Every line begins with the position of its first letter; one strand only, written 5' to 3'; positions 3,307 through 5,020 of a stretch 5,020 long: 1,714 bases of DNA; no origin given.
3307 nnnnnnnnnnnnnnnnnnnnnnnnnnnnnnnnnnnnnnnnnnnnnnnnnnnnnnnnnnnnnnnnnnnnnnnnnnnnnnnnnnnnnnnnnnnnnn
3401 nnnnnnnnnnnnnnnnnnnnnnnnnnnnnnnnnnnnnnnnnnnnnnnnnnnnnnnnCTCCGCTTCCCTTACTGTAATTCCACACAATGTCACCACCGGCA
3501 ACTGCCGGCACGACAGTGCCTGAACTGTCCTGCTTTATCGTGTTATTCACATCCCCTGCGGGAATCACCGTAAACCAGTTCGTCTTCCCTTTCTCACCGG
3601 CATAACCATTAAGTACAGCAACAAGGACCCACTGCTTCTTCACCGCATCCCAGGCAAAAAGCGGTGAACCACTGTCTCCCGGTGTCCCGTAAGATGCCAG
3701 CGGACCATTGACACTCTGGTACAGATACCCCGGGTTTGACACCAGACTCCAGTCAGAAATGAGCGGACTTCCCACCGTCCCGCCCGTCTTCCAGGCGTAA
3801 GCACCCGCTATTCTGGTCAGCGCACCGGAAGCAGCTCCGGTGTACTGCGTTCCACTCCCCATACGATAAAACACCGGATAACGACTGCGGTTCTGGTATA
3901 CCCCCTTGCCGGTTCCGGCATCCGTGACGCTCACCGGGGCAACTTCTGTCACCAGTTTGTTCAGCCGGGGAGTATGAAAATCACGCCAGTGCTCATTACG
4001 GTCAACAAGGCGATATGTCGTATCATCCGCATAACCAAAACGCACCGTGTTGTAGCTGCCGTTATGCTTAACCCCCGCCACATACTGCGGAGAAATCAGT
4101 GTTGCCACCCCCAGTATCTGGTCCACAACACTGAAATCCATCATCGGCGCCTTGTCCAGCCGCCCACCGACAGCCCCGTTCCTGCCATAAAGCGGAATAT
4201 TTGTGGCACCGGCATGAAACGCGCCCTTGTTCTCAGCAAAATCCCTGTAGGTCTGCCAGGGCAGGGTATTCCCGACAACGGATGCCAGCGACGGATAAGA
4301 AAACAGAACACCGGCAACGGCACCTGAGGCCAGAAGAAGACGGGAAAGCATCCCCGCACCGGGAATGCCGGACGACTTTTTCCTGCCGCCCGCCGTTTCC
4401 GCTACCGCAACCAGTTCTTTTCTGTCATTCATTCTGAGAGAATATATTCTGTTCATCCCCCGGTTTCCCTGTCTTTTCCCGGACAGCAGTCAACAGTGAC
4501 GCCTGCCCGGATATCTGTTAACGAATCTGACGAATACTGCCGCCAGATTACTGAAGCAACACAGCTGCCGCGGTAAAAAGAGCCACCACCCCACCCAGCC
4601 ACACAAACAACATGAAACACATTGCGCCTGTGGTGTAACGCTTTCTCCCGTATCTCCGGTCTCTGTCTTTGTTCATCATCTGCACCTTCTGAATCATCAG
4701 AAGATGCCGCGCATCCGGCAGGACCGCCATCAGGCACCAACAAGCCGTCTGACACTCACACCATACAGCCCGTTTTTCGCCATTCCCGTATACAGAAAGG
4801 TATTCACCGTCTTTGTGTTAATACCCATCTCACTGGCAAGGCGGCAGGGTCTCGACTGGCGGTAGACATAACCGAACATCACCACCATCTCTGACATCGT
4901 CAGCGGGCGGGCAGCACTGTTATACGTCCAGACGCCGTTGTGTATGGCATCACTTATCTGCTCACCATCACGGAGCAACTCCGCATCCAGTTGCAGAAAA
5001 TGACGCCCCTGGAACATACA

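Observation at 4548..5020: Upstream same-strand module: LuxR-type HTH regulator C-terminus plus a translationally coupled membrane micro-ORF immediately before the autotransporter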

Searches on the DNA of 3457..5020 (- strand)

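Call 3: search_dna_similar(query=window:4300-5020:-, collection=ecoli_genomes, mode=near, max_rows=25)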
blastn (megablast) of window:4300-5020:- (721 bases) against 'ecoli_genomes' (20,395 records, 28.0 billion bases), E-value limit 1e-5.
Records with a match: 181; places in all: 278; records where one place covers at least 80% of the query: 21.
Genomes with a match: 181 of 5426; with a place that covers at least 80% of the query: 21. Places per genome that has any: lowest 1, median 1, highest 6. On chromosomes: 278 places; on plasmids: 0.
Best place of each record, by identity: >=99% 15; 95-99% 7; 90-95% 8; 80-90% 27; 60-80% 124.
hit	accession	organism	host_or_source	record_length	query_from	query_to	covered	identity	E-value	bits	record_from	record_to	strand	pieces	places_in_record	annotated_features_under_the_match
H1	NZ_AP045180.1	Escherichia coli strain JNEC-KY204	Homo sapiens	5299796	1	721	100%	100.0%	0e+0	1332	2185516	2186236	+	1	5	hypothetical protein | S6 family peptidase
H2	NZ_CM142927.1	Escherichia coli strain UCPROB-002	Homo sapiens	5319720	1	721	100%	99.9%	0e+0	1327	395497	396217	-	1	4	hypothetical protein | S6 family peptidase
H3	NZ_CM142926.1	Escherichia coli strain UCPROB-001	Homo sapiens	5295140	1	721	100%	99.9%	0e+0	1327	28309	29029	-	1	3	hypothetical protein | S6 family peptidase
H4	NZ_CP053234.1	Escherichia coli strain SCU-106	Homo sapiens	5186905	1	721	100%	99.7%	0e+0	1321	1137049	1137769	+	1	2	hypothetical protein | S6 family peptidase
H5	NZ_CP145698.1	Escherichia coli strain S1-KEN-03-A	Homo sapiens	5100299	1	721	100%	99.7%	0e+0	1321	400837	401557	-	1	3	hypothetical protein | S6 family peptidase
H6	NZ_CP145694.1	Escherichia coli strain S1-KEN-04-A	Homo sapiens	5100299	1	721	100%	99.7%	0e+0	1321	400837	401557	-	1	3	hypothetical protein | S6 family peptidase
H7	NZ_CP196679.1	Escherichia coli strain 99RCEF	Fregata magnificens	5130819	1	721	100%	99.7%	0e+0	1321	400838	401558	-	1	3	hypothetical protein | S6 family peptidase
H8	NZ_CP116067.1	Escherichia coli strain DETEC-S792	ICU staff rectal swab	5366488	1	721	100%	99.6%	0e+0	1315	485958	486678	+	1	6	hypothetical protein | S6 family peptidase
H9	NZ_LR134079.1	Escherichia coli strain NCTC9112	missing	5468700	1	721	100%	99.6%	0e+0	1315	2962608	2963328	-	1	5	hypothetical protein | S6 family peptidase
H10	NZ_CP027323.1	Escherichia coli strain 2013C-3033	Homo sapiens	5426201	1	721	100%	99.4%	0e+0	1310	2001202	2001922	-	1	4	hypothetical protein | S6 family peptidase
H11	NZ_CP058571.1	Escherichia coli strain EC2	Homo sapiens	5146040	1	721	100%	99.4%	0e+0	1310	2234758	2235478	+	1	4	hypothetical protein | S6 family peptidase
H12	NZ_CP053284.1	Escherichia coli strain SCU-104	Homo sapiens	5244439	1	721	100%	99.4%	0e+0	1310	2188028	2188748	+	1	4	hypothetical protein | S6 family peptidase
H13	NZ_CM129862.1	Escherichia coli strain SW070917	wastewater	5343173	1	721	100%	99.4%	0e+0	1310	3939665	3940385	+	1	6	hypothetical protein | S6 family peptidase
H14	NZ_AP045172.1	Escherichia coli strain JNEC-KY176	Homo sapiens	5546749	1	721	100%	99.4%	0e+0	1310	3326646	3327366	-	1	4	hypothetical protein | S6 family peptidase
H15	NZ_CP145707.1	Escherichia coli strain S1-CAM-02-A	Homo sapiens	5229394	1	721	100%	99.3%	0e+0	1304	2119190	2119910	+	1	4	hypothetical protein | S6 family peptidase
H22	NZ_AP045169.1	Escherichia coli strain JNEC-KY173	Homo sapiens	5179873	1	443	61%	98.4%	0e+0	780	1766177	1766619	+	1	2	hypothetical protein (x2)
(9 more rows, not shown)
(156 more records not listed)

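Call 5: get_annotated_region(hit=H1, flank=12000)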
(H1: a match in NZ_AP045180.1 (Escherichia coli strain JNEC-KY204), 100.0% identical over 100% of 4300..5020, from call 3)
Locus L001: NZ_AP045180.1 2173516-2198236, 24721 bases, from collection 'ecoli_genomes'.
description: Escherichia coli strain JNEC-KY204 chromosome, complete genome
organism: Escherichia coli strain JNEC-KY204 (NCBI taxid 562)
replicon: chromosome; assembly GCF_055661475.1
host: Homo sapiens; source: clinical; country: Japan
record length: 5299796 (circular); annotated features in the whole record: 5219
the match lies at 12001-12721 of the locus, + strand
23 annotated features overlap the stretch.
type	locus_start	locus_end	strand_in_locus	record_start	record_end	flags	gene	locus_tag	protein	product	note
CDS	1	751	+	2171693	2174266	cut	-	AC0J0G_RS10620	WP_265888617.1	phage tail tape measure protein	-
CDS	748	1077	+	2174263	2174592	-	-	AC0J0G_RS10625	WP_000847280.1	phage tail protein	-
CDS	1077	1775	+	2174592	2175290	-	-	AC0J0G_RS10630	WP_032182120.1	phage minor tail protein L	-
CDS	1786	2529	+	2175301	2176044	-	-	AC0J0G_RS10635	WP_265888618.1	C40 family peptidase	-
CDS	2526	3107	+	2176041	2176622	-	-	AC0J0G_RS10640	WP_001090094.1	tail assembly protein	-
CDS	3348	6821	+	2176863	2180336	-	gpJ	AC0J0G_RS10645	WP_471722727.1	phage attachment tail tip protein J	-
CDS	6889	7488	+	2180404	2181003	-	-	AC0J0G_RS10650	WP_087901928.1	Ail/Lom family outer membrane beta-barrel protein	-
CDS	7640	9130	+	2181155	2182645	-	-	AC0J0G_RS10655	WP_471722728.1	prophage tail fiber N-terminal domain-containing protein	-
CDS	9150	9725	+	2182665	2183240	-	-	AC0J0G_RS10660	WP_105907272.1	DUF4376 domain-containing protein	-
CDS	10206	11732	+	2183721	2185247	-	-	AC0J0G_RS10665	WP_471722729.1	YadA-like family protein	-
CDS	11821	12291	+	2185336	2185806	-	-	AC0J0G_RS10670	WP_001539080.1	hypothetical protein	-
CDS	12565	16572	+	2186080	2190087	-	-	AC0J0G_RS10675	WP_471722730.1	S6 family peptidase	-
CDS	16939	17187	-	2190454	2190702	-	-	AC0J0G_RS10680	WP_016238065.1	DinI-like family protein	-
CDS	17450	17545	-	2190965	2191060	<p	-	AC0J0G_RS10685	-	hypothetical protein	incomplete; partial in the middle of a contig; missing C-terminus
CDS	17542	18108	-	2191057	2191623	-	yecD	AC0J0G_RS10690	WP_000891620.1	hydrolase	-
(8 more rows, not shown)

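Call 6: get_annotated_region(hit=H22, flank=8000)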
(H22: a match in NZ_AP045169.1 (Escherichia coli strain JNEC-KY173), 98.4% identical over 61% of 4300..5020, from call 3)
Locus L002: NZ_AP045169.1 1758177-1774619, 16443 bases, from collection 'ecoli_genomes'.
description: Escherichia coli strain JNEC-KY173 chromosome, complete genome
organism: Escherichia coli strain JNEC-KY173 (NCBI taxid 562)
replicon: chromosome; assembly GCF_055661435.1
host: Homo sapiens; source: clinical; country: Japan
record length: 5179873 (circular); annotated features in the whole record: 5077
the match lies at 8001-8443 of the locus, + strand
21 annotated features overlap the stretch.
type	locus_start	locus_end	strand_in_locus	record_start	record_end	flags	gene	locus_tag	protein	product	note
CDS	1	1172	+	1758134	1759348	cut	-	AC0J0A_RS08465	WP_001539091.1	N4-gp56 family major capsid protein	-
CDS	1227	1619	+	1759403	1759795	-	-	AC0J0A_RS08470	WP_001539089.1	hypothetical protein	-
CDS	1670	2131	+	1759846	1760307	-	-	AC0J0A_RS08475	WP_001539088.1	hypothetical protein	-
CDS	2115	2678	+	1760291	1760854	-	-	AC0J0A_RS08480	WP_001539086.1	hypothetical protein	-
CDS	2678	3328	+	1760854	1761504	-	-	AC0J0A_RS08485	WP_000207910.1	phage adaptor protein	-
CDS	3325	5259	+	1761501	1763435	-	-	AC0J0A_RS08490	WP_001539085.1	tail fiber protein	-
CDS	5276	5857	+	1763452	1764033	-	-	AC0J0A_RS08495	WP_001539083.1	DUF4376 domain-containing protein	-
CDS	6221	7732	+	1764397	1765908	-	-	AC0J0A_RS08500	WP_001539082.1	YadA-like family protein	-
CDS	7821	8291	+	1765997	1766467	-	-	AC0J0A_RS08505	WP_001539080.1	hypothetical protein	-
CDS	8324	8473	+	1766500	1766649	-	-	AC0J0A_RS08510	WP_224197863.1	hypothetical protein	-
CDS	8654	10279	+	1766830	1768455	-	-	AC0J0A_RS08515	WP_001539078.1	hypothetical protein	-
CDS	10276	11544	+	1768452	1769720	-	-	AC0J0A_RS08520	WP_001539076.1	phage tail tip fiber protein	-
CDS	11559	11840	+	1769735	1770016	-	-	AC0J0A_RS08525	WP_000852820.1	hypothetical protein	-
CDS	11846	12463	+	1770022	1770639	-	-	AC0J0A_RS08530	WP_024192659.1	hypothetical protein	-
CDS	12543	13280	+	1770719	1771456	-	-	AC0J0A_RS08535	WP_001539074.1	Ail/Lom family outer membrane beta-barrel protein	-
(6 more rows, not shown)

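Call 40: search_dna_similar(query=L001:11733-12564:+, collection=ecoli_genomes, mode=distant, max_rows=60, rows=spread)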
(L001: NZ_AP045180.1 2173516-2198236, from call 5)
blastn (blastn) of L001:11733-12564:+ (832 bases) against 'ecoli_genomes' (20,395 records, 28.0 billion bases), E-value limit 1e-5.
Records with a match: 443; places in all: 608; records where one place covers at least 80% of the query: 35.
Genomes with a match: 440 of 5426; with a place that covers at least 80% of the query: 35. Places per genome that has any: lowest 1, median 1, highest 7. On chromosomes: 600 places; on plasmids: 8.
Best place of each record, by identity: >=99% 11; 95-99% 11; 90-95% 4; 80-90% 258; 60-80% 159.
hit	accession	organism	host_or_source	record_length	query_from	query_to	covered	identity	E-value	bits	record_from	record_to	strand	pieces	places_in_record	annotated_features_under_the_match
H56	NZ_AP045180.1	Escherichia coli strain JNEC-KY204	Homo sapiens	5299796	1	832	100%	100.0%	0e+0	1501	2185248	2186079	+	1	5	hypothetical protein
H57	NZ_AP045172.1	Escherichia coli strain JNEC-KY176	Homo sapiens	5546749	1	831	100%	99.2%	0e+0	1468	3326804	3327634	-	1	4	hypothetical protein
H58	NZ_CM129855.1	Escherichia coli strain SW071611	wastewater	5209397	1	831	100%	98.0%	0e+0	1423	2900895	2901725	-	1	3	hypothetical protein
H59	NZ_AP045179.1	Escherichia coli strain JNEC-KY203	Homo sapiens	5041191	1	741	89%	94.2%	0e+0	1143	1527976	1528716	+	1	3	hypothetical protein (x2)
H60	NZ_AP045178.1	Escherichia coli strain JNEC-KY202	Homo sapiens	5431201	1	741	89%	70.6%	1e-87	334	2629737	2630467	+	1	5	hypothetical protein (x2)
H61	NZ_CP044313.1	Escherichia coli strain RM11911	missing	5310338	78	712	76%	71.1%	4e-75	292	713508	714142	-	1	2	hypothetical protein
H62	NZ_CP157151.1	Escherichia coli strain UTAK-6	Bos taurus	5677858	1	704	72%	75.7%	5e-92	416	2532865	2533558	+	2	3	hypothetical protein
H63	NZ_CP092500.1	Escherichia coli strain A30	Horse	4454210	47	704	66%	75.0%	9e-77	365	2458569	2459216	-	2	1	hypothetical protein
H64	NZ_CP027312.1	Escherichia coli strain 2013C-3181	Homo sapiens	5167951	1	522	63%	73.3%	2e-77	299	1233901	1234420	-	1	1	hypothetical protein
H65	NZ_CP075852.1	Escherichia coli strain S19-651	Homo sapiens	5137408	1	522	63%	72.9%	1e-74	290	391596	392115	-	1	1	hypothetical protein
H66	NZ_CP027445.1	Escherichia coli strain 2013C-3492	Homo sapiens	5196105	74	522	54%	69.7%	6e-47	197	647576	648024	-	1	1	hypothetical protein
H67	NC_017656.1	Escherichia coli O55:H7 str. RM12579 strain RM12579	Homo sapiens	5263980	74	522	54%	69.7%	6e-47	197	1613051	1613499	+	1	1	hypothetical protein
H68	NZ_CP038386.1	Escherichia coli O55:H7 strain DEC5D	Homo sapiens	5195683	74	522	54%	69.7%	6e-47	197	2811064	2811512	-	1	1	hypothetical protein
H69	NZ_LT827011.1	Escherichia coli O127:H6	Homo sapiens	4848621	74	522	54%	69.7%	6e-47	197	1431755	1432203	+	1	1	hypothetical protein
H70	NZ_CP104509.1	Escherichia coli strain E2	Poultry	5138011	74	522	54%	69.5%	3e-45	193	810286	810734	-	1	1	hypothetical protein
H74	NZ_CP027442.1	Escherichia coli strain 2013C-3252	Homo sapiens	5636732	86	522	53%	69.6%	3e-44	189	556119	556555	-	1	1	hypothetical protein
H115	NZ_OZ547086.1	Escherichia coli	Homo sapiens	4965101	647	716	8%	81.7%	3e-7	67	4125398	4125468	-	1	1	none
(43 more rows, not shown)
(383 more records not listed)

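Call 41: get_annotated_region(hit=H60, flank=6000)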
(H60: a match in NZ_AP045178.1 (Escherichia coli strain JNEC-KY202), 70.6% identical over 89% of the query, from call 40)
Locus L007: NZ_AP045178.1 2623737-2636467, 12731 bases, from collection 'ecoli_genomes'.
description: Escherichia coli strain JNEC-KY202 chromosome, complete genome
organism: Escherichia coli strain JNEC-KY202 (NCBI taxid 562)
replicon: chromosome; assembly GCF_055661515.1
host: Homo sapiens; source: clinical; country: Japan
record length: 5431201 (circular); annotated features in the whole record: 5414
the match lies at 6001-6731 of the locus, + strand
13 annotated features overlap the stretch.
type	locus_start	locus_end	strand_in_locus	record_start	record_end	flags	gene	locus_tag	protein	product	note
CDS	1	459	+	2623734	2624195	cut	-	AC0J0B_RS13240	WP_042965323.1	hypothetical protein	-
CDS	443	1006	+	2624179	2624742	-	-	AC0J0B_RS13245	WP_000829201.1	hypothetical protein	-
CDS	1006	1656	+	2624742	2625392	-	-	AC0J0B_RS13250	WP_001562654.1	phage adaptor protein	-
CDS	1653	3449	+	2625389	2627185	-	-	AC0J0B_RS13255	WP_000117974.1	carboxypeptidase regulatory-like domain-containing protein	-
CDS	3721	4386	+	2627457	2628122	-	-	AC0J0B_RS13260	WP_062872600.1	DUF4376 domain-containing protein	-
CDS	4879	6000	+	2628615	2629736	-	-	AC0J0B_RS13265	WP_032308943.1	YadA C-terminal domain-containing protein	-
CDS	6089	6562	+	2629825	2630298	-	-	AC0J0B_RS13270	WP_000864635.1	hypothetical protein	-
CDS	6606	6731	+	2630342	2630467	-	-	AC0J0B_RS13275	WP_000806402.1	hypothetical protein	-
CDS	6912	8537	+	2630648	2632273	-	-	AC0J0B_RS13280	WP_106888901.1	hypothetical protein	-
CDS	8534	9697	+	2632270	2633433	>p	-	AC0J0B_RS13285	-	phage tail tip fiber protein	incomplete; partial in the middle of a contig; missing C-terminus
CDS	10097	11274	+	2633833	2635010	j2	-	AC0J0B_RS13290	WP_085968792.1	IS3 family transposase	programmed frameshift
CDS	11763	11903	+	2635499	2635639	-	-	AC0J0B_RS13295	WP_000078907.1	Hok/Gef family protein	-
CDS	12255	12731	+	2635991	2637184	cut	-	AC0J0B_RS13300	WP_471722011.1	YadA-like family protein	-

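Call 42: get_annotated_region(hit=H61, flank=6000)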
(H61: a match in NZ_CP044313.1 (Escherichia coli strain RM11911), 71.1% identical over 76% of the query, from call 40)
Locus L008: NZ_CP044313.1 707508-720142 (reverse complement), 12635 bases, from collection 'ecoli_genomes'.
description: Escherichia coli strain RM11911 chromosome, complete genome
organism: Escherichia coli strain RM11911 (NCBI taxid 562)
replicon: chromosome; assembly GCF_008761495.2
host: -; source: missing; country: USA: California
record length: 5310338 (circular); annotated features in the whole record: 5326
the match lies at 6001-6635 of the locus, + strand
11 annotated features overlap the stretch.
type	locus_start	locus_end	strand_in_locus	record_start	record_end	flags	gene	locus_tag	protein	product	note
CDS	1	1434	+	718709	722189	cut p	gpJ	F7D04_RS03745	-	phage attachment tail tip protein J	frameshifted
CDS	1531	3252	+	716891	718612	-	-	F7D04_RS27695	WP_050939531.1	prophage tail fiber N-terminal domain-containing protein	-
CDS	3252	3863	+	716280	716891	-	-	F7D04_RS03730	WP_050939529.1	DUF4376 domain-containing protein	-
CDS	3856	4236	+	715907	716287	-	-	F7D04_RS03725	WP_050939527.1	DUF1353 domain-containing protein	-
CDS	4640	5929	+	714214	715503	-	-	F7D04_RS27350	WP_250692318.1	YadA C-terminal domain-containing protein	-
CDS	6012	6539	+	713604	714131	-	-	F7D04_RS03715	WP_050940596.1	hypothetical protein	-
CDS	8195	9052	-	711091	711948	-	sitD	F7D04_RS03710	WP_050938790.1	iron/manganese ABC transporter permease subunit SitD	-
CDS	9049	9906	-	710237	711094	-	sitC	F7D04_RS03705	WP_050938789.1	iron/manganese ABC transporter permease subunit SitC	-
CDS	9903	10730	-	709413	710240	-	sitB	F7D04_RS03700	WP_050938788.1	iron/manganese ABC transporter ATP-binding protein SitB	-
CDS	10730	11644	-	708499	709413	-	sitA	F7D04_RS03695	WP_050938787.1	iron/manganese ABC transporter substrate-binding protein SitA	-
CDS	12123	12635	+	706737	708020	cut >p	ydfJ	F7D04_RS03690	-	MHS family MFS transporter YdfJ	incomplete; partial in the middle of a contig; missing N-terminus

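Call 43: get_annotated_region(hit=H62, flank=6000)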
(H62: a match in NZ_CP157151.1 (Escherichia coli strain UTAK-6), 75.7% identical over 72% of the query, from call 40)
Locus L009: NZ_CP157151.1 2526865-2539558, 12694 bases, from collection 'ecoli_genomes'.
description: Escherichia coli strain UTAK-6 chromosome, complete genome
organism: Escherichia coli strain UTAK-6 (NCBI taxid 562)
replicon: chromosome; assembly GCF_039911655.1
host: Bos taurus; source: culture; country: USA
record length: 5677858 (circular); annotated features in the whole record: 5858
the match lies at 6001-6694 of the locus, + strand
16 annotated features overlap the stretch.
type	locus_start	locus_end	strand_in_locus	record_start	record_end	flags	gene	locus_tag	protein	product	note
CDS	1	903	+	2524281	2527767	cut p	gpJ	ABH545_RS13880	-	phage attachment tail tip protein J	frameshifted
CDS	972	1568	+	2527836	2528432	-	-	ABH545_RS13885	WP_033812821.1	Ail/Lom family outer membrane beta-barrel protein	-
CDS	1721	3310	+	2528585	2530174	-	-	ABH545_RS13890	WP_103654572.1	prophage tail fiber N-terminal domain-containing protein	-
CDS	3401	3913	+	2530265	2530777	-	-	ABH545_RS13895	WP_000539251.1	receptor recognizing protein Gp38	-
CDS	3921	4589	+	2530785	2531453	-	-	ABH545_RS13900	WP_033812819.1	DUF4376 domain-containing protein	-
CDS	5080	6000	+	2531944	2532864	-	-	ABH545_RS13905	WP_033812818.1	YadA C-terminal domain-containing protein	-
CDS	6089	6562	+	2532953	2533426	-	-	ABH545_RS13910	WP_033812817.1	hypothetical protein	-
CDS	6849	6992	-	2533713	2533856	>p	-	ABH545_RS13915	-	DinI-like family protein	incomplete; partial in the middle of a contig; missing N-terminus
CDS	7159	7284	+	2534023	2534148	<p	-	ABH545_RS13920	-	OmpW family outer membrane protein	incomplete; partial in the middle of a contig; missing N-terminus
CDS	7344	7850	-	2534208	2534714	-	yciE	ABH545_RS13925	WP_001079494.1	ferritin-like domain-containing protein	-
CDS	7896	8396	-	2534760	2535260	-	yciF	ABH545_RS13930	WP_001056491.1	ferritin-like domain-containing protein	-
CDS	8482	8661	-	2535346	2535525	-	yciG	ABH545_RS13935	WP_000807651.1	general stress protein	-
CDS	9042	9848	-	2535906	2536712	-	trpA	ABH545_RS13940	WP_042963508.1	tryptophan synthase subunit alpha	-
CDS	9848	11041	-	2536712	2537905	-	trpB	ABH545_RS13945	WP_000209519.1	tryptophan synthase subunit beta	-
CDS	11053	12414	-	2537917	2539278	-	trpCF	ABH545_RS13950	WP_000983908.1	bifunctional indole-3-glycerol-phosphate synthase TrpC/phosphoribosylanthranilate isomerase TrpF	-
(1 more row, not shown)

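Call 44: get_annotated_region(hit=H63, flank=6000)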
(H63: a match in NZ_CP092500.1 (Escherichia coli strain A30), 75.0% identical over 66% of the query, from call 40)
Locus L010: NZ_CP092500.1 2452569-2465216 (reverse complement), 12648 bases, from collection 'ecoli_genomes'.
description: Escherichia coli strain A30 chromosome, complete genome
organism: Escherichia coli strain A30 (NCBI taxid 562)
replicon: chromosome; assembly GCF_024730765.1
host: Horse; source: -; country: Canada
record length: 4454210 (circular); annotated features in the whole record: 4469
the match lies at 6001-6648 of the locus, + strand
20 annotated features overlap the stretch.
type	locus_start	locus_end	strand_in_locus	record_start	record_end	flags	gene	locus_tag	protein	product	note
CDS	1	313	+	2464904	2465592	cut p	-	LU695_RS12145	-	bacteriophage antitermination protein Q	frameshifted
CDS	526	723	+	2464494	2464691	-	-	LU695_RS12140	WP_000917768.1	hypothetical protein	-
CDS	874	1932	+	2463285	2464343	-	-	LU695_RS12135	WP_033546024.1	DNA-methyltransferase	-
tRNA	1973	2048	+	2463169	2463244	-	-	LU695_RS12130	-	tRNA-Ile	-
tRNA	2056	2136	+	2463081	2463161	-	-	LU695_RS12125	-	tRNA-OTHER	-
tRNA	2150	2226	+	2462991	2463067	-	-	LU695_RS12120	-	tRNA-Arg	-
CDS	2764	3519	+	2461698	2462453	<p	-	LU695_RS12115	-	sialate O-acetylesterase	incomplete; partial in the middle of a contig; missing C-terminus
CDS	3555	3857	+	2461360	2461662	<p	-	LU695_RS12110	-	transposase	incomplete; partial in the middle of a contig; missing C-terminus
CDS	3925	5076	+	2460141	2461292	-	-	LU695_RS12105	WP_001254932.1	IS30-like element IS30 family transposase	-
CDS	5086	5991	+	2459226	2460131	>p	-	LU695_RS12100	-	IS3 family transposase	incomplete; partial in the middle of a contig; missing N-terminus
CDS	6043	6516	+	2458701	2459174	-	-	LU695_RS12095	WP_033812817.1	hypothetical protein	-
CDS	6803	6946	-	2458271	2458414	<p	-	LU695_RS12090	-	DinI-like family protein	incomplete; partial in the middle of a contig; missing N-terminus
CDS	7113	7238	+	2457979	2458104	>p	-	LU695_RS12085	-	OmpW family outer membrane protein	incomplete; partial in the middle of a contig; missing N-terminus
CDS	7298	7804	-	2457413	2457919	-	yciE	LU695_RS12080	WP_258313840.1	ferritin-like domain-containing protein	-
CDS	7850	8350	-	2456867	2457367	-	yciF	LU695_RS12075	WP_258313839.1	ferritin-like domain-containing protein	-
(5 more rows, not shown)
